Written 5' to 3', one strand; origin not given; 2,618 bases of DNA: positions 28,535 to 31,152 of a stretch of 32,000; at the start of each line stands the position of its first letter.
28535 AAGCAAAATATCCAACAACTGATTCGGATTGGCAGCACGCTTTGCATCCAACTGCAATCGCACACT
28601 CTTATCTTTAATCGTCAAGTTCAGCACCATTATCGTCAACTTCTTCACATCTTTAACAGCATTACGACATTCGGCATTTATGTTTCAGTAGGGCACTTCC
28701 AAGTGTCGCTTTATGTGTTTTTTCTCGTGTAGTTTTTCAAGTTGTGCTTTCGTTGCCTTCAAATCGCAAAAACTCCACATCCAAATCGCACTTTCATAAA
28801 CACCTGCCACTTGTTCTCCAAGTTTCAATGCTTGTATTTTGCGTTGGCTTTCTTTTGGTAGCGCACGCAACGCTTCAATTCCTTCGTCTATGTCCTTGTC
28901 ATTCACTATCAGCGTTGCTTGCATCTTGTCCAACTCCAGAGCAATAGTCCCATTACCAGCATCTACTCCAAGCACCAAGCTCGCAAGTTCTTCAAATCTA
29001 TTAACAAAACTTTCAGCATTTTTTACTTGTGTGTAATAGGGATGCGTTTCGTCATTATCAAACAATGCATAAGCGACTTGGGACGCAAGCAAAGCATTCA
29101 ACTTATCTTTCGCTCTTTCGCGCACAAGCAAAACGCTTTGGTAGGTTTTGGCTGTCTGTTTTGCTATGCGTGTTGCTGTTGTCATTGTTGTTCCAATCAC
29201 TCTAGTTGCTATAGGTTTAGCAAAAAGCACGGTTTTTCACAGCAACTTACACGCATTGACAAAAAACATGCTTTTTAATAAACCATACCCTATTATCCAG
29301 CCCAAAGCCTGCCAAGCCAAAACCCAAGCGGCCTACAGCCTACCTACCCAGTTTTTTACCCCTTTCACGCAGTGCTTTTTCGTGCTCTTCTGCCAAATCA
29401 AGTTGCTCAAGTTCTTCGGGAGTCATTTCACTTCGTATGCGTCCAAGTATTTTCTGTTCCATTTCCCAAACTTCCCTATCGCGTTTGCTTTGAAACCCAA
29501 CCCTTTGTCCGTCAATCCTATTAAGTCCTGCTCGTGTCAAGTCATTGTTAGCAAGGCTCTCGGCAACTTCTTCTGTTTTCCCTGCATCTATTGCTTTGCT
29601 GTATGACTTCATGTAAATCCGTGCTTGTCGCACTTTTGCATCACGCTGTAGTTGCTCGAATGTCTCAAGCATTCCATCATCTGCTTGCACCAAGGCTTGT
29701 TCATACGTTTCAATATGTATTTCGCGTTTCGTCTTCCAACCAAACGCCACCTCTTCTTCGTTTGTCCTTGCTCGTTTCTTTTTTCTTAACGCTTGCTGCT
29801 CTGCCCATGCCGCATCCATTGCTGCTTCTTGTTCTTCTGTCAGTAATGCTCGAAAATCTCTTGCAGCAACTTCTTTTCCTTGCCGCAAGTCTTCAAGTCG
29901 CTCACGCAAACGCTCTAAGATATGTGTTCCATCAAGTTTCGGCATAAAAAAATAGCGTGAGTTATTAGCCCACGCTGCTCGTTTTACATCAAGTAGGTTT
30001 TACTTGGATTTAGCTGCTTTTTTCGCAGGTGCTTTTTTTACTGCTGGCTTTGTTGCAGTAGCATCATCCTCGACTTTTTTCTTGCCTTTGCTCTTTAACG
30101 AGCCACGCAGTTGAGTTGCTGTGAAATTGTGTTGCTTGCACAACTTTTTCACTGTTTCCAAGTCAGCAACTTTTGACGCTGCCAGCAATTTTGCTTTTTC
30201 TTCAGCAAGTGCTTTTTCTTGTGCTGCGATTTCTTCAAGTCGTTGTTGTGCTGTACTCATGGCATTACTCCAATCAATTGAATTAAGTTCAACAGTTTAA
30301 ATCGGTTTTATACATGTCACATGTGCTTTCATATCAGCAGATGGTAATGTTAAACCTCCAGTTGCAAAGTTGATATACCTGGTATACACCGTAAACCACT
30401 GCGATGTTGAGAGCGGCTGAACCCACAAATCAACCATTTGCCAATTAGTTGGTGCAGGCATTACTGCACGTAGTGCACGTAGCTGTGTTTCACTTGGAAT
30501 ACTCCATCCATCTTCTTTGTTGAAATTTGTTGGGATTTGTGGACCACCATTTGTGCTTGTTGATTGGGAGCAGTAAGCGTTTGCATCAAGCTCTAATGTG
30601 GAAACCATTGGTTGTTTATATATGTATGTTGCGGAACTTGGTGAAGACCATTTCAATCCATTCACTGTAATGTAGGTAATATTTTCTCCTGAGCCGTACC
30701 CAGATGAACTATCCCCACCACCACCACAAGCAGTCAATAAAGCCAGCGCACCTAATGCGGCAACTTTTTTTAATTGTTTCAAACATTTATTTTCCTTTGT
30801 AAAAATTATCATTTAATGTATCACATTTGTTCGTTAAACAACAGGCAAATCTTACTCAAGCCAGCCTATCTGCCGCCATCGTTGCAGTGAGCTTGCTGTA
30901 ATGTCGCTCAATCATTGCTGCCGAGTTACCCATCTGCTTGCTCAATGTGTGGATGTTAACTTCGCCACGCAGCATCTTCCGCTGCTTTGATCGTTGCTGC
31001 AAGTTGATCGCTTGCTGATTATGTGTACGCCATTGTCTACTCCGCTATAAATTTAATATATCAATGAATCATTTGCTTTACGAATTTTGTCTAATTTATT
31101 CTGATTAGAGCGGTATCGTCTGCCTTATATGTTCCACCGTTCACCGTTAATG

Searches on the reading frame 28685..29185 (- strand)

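Call 10: search_protein_families(library=pfam, proteins=[window:28685-29185:-], max_evalue=0.1)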
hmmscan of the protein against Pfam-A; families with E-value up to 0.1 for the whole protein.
window:28685-29185:- (166 aa): 1 family
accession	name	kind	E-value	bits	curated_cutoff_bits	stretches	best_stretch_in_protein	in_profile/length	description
PF07876.18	Dabb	-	0.064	14.4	25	0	35-75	53-93/96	Stress responsive A/B Barrel Domain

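Call 11: search_protein_families(library=phrogs, proteins=[window:28685-29185:-], max_evalue=0.01)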
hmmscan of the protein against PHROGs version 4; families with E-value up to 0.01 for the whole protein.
window:28685-29185:- (166 aa): 0 families

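Call 46: search_protein_families(library=ncbifam, proteins=[window:28685-29185:-], max_evalue=0.1)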
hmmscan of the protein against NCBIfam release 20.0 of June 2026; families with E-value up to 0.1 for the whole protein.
window:28685-29185:- (166 aa): 1 family
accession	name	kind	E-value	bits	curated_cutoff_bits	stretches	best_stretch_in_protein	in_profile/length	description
NF045959.1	LppA_rel_LP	domain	0.034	13.1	100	1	9-68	102-159/406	LppA-related lipoprotein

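Call 89: search_protein_families(library=padloc, proteins=[window:28685-29185:-], max_evalue=0.01)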
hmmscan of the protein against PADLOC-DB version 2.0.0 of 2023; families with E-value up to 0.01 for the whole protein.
window:28685-29185:- (166 aa): 0 families

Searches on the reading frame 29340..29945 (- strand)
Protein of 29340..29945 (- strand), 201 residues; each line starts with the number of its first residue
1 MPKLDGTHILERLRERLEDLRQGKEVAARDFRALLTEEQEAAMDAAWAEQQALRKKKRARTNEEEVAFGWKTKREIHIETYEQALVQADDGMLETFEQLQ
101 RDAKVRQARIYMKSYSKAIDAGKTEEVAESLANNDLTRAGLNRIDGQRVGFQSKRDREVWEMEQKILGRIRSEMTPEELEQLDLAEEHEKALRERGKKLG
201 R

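Call 10: search_protein_families(library=pfam, proteins=[window:29340-29945:-], max_evalue=0.1)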
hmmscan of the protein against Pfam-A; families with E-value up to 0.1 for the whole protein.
window:29340-29945:- (201 aa): 0 families

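Call 11: search_protein_families(library=phrogs, proteins=[window:29340-29945:-], max_evalue=0.01)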
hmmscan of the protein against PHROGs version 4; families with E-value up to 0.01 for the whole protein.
window:29340-29945:- (201 aa): 1 family
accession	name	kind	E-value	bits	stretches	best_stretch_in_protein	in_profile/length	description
phrog_25186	-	unknown function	0.00084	20.6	1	101-136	25-60/76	-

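Call 45: search_solved_structures(query=window:29340-29945:-, max_evalue=1)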
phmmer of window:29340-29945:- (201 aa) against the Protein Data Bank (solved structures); distinct sequences matched with E-value up to 1: 0.

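Call 46: search_protein_families(library=ncbifam, proteins=[window:29340-29945:-], max_evalue=0.1)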
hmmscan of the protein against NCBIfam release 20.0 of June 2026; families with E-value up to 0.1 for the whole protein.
window:29340-29945:- (201 aa): 0 families

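Call 50: find_homologous_proteins(query=window:29340-29945:-, max_evalue=0.001)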
Query window:29340-29945:- (201 aa): 942 proteins with E <= 0.001 among 2049 candidates; the best 120 are listed.
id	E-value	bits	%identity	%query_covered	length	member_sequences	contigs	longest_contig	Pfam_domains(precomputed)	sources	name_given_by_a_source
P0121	1.5e-106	372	90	100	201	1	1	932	-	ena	-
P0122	4.5e-96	338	91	91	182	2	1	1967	-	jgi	jgi:hypothetical protein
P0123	1.2e-95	337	82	100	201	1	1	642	-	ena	-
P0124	2.0e-95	336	82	100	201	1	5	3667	-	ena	-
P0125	1.1e-90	320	80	100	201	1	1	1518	-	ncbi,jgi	jgi:hypothetical protein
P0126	5.8e-88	312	77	100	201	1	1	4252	-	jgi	jgi:hypothetical protein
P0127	1.0e-87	311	77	100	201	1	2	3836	-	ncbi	-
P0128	1.6e-87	310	77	100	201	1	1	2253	-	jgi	jgi:hypothetical protein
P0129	2.2e-87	310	76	100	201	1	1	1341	-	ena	-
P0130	2.8e-87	309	77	100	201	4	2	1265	-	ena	-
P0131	3.3e-87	309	94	79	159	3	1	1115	-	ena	-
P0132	1.1e-86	307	76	100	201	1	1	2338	-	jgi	jgi:hypothetical protein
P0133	1.2e-86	307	76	100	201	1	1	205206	-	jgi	jgi:hypothetical protein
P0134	1.4e-86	307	75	100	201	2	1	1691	-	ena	-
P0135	1.5e-86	307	76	100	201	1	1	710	-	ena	-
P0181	1.5e-79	284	70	99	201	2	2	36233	-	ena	-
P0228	5.5e-71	256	66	96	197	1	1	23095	-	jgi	jgi:hypothetical protein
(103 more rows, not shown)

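Call 57: predict_structure(alignment_id=A4)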
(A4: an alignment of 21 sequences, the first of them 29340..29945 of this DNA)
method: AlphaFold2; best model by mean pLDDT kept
length: 201 residues; sequences in the alignment: 21
mean_pLDDT: 77.9   pTM: 0.48
mean pLDDT of the five models: 77.9, 75.2, 74.3, 73.4, 71.7
residues with pLDDT >= 90: 22; 70-90: 128; 50-70: 45; < 50: 6
segments of 3 or more residues with pLDDT < 50: 1-4
pLDDT, mean of each block of 10 residues (from residue 1): 56 86 82 85 90 83 79 88 85 76 85 93 90 86 70 59 69 68 70 62 44
secondary structure, 60 per line:
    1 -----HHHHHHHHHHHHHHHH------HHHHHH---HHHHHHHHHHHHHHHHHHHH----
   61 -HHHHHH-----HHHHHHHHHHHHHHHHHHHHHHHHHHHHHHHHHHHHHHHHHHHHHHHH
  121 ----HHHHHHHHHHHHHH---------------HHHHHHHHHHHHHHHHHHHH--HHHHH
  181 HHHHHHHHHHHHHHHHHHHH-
elements in order: H6-21 H28-33 H37-56 H62-67 H73-120 H125-138 H154-173 H176-200

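Call 61: fold_search(model_id=the predicted structure, library=pdb)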
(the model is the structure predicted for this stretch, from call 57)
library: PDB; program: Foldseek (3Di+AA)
matches with E <= 10: 42; with E <= 0.001: 0
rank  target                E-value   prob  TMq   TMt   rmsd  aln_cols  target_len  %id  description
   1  7qpg_W                1.6e+00  0.06  0.13  0.05  19.1       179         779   15  Human RZZ kinetochore corona complex. (released 2022-03-16)
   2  8vej_A                2.3e+00  0.12  0.18  0.16  20.5       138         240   18  De novo designed cholic acid binder: CHD_buttress (released 2024-07-17)
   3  6tm7_A                2.9e+00  0.04  0.13  0.12  22.7       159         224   16  Human 14-3-3 sigma isoform in complex with PLP (released 2020-03-18)
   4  9bwx_C                4.6e+00  0.09  0.19  0.14  23.6       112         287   13  Consensus full-complex model for preturnover condition of Bacillus subtilis ribonucleotide reductase complex (released 2025-03-19)
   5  8qbs                  5.2e+00  0.04  0.18  0.18  22.1       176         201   16  Cryo-EM structure of Vipp1-F197K/L200K helical filament with lattice 1 (Vipp1-F197K/L200K_L1) (released 2024-09-11)
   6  4mrn_B                5.8e+00  0.08  0.24  0.10  10.1       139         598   13  Structure of a bacterial Atm1-family ABC transporter (released 2014-03-19)
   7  1tfe                  6.2e+00  0.66  0.16  0.23   0.8        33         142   21  DIMERIZATION DOMAIN OF EF-TS FROM T. THERMOPHILUS (released 1996-11-08)
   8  4hwc_E                6.2e+00  0.04  0.14  0.26  13.8        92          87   14  Structure of ATBAG1 (released 2013-05-29)
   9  6tb4_H                6.9e+00  0.10  0.20  0.11   8.3        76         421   20  Structure of SAGA bound to TBP (released 2020-01-29)
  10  6xjs_C                6.9e+00  0.04  0.17  0.04  21.1       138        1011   12  Crystal Structure of KPT-330 bound to CRM1 (E582K, 537-DLTVK-541 to GLCEQ) (released 2021-01-27)
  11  3zdl_A                7.3e+00  0.08  0.30  0.25  14.2       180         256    9  Vinculin head (1-258) in complex with a RIAM fragment (released 2013-02-13)
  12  5nnv_A                7.3e+00  0.06  0.25  0.23  14.6       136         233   24  Structure of a Bacillus subtilis Smc coiled coil middle fragment (released 2017-06-21)
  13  7z3d_A                7.3e+00  0.05  0.15  0.10  15.1        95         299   15  XFEL structure of Class Ib ribonucleotide reductase dimanganese(II) NrdF in complex with oxidized NrdI from Bacillus c (released 2022-09-21)
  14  4ons_C                7.3e+00  0.04  0.21  0.21  13.1       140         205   14  Structural and thermodynamic characterization of cadherin-beta-catenin-alpha-catenin complex formation (released 2014-04-09)
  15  6tqv_B                7.3e+00  0.04  0.14  0.10  17.7        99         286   14  Crystal structure of ribonucleotide reductase NrdF from Bacillus anthracis aerobically soaked with Fe(II) and Mn(II) i (released 2020-04-15)
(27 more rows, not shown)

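Call 73: search_dna_similar(query=window:29340-29945:-, collection=phages, mode=protein, max_evalue=0.001, max_rows=10)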
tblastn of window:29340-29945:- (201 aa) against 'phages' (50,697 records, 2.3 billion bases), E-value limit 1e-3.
No match.

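Call 74: search_dna_similar(query=window:29340-29945:-, collection=plasmids, mode=protein, max_evalue=0.001, max_rows=10)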
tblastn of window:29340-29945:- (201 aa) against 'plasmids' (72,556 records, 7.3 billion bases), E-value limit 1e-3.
No match.

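Call 75: find_encoding_contigs(protein=P0133, flank=6000, max_places=2)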
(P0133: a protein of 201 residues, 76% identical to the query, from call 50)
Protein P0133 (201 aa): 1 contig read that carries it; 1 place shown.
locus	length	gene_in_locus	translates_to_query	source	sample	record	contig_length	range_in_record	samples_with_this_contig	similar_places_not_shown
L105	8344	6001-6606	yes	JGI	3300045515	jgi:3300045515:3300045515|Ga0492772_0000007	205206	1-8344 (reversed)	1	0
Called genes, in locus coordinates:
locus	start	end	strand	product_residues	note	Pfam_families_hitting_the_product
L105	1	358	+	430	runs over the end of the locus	PF04052:TolB_N, PF26550:Tricorn_2nd, PF26549:Tricorn_N, PF07676:PD40 (weak), PF25174:Beta-prop_THOC3 (weak), PF26549:Tricorn_N, PF07676:PD40, PF26550:Tricorn_2nd, +4 more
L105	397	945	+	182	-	PF00691:OmpA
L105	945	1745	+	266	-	PF13174:TPR_6 (faint), PF09976:TPR_21 (faint), PF14559:TPR_19 (faint), PF16331:TolA_bind_tri (weak), PF13512:TPR_18 (weak), PF13525:YfiO, PF07719:TPR_2 (faint), PF13432:TPR_16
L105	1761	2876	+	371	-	PF04143:Sulf_transp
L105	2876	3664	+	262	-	PF00899:ThiF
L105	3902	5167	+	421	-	PF00589:Phage_integrase (weak)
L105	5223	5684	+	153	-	-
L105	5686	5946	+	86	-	-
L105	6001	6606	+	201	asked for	-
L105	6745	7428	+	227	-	-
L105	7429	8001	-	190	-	PF00589:Phage_integrase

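Call 76: find_encoding_contigs(protein=P0181, flank=6000, max_places=2)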
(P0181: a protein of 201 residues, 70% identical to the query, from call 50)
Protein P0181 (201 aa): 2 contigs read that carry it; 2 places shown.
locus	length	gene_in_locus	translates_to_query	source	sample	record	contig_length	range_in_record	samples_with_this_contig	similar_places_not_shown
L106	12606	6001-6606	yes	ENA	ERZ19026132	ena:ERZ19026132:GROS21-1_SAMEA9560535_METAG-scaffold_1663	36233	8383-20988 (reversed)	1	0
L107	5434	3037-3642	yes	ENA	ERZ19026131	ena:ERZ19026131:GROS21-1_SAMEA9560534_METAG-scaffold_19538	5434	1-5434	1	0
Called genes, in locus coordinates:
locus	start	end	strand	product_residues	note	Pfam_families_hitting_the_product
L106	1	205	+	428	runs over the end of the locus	PF04052:TolB_N, PF25174:Beta-prop_THOC3, PF26549:Tricorn_N, PF26550:Tricorn_2nd, PF07676:PD40 (weak), PF00930:DPPIV_N (weak), PF26549:Tricorn_N, PF07676:PD40, +3 more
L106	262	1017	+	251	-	PF00691:OmpA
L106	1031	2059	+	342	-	PF13174:TPR_6 (faint), PF13432:TPR_16 (faint), PF13525:YfiO (faint), PF14559:TPR_19 (weak)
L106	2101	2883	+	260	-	PF00899:ThiF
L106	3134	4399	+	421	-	PF00589:Phage_integrase (weak)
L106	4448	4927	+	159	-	-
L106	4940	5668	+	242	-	-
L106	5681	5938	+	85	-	-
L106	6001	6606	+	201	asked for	-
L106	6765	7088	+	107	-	-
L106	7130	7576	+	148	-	-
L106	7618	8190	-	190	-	PF00589:Phage_integrase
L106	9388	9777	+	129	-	PF20346:DUF6641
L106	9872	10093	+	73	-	-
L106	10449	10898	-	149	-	PF04940:BLUF, PF24787:TEX47 (weak)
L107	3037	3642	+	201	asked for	-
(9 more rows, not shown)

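Call 77: find_encoding_contigs(protein=P0228, flank=6000, max_places=2)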
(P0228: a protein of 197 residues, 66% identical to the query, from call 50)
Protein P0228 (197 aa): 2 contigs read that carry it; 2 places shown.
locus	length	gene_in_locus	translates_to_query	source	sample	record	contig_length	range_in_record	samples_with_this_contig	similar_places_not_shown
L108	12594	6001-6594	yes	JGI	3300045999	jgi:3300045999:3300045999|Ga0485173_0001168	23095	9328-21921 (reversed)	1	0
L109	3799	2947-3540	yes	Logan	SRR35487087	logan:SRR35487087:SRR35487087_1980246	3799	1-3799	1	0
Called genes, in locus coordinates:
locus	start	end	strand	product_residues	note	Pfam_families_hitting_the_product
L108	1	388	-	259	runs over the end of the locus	-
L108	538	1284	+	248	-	-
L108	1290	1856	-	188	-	PF00589:Phage_integrase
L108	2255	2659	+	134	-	-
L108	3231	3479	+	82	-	-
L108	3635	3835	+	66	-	-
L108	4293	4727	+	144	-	-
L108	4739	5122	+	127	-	PF16747:Adhesin_E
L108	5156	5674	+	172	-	-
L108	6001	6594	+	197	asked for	-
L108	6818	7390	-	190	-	PF00589:Phage_integrase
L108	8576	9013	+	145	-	PF20346:DUF6641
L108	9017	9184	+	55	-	-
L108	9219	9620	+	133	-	-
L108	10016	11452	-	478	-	PF00890:FAD_binding_2 (weak), PF01266:DAO, PF03486:HI0933_like (weak), PF07992:Pyr_redox_2 (weak), PF12831:FAD_oxidored, PF13450:NAD_binding_8, PF01593:Amino_oxidase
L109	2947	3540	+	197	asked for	-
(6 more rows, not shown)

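Call 89: search_protein_families(library=padloc, proteins=[window:29340-29945:-], max_evalue=0.01)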
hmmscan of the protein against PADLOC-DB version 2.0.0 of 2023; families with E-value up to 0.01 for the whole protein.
window:29340-29945:- (201 aa): 0 families

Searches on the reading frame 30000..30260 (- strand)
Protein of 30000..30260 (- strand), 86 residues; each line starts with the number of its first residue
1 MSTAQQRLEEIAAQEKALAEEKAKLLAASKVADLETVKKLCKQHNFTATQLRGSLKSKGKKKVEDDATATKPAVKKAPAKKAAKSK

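Call 10: search_protein_families(library=pfam, proteins=[window:30000-30260:-], max_evalue=0.1)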
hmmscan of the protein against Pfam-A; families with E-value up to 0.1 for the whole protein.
window:30000-30260:- (86 aa): 1 family
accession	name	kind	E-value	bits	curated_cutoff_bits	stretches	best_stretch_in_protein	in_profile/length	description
PF11907.13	DUF3427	-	0.051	13.3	27.7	1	24-67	5-48/280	Domain of unknown function (DUF3427)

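Call 11: search_protein_families(library=phrogs, proteins=[window:30000-30260:-], max_evalue=0.01)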
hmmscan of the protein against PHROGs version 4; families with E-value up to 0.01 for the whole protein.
window:30000-30260:- (86 aa): 0 families

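Call 46: search_protein_families(library=ncbifam, proteins=[window:30000-30260:-], max_evalue=0.1)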
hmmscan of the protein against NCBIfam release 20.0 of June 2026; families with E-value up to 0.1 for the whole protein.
window:30000-30260:- (86 aa): 0 families

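Call 89: search_protein_families(library=padloc, proteins=[window:30000-30260:-], max_evalue=0.01)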
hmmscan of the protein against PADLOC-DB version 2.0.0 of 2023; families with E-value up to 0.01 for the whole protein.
window:30000-30260:- (86 aa): 0 families

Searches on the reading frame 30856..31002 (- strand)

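Call 10: search_protein_families(library=pfam, proteins=[window:30856-31002:-], max_evalue=0.1)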
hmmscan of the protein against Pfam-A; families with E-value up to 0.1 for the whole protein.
window:30856-31002:- (48 aa): 1 family
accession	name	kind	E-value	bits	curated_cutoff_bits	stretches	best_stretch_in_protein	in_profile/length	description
PF01371.25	Trp_repressor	-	0.052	14.1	27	1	2-38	36-73/88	Trp repressor protein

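Call 11: search_protein_families(library=phrogs, proteins=[window:30856-31002:-], max_evalue=0.01)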
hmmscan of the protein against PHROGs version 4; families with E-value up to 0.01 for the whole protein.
window:30856-31002:- (48 aa): 0 families
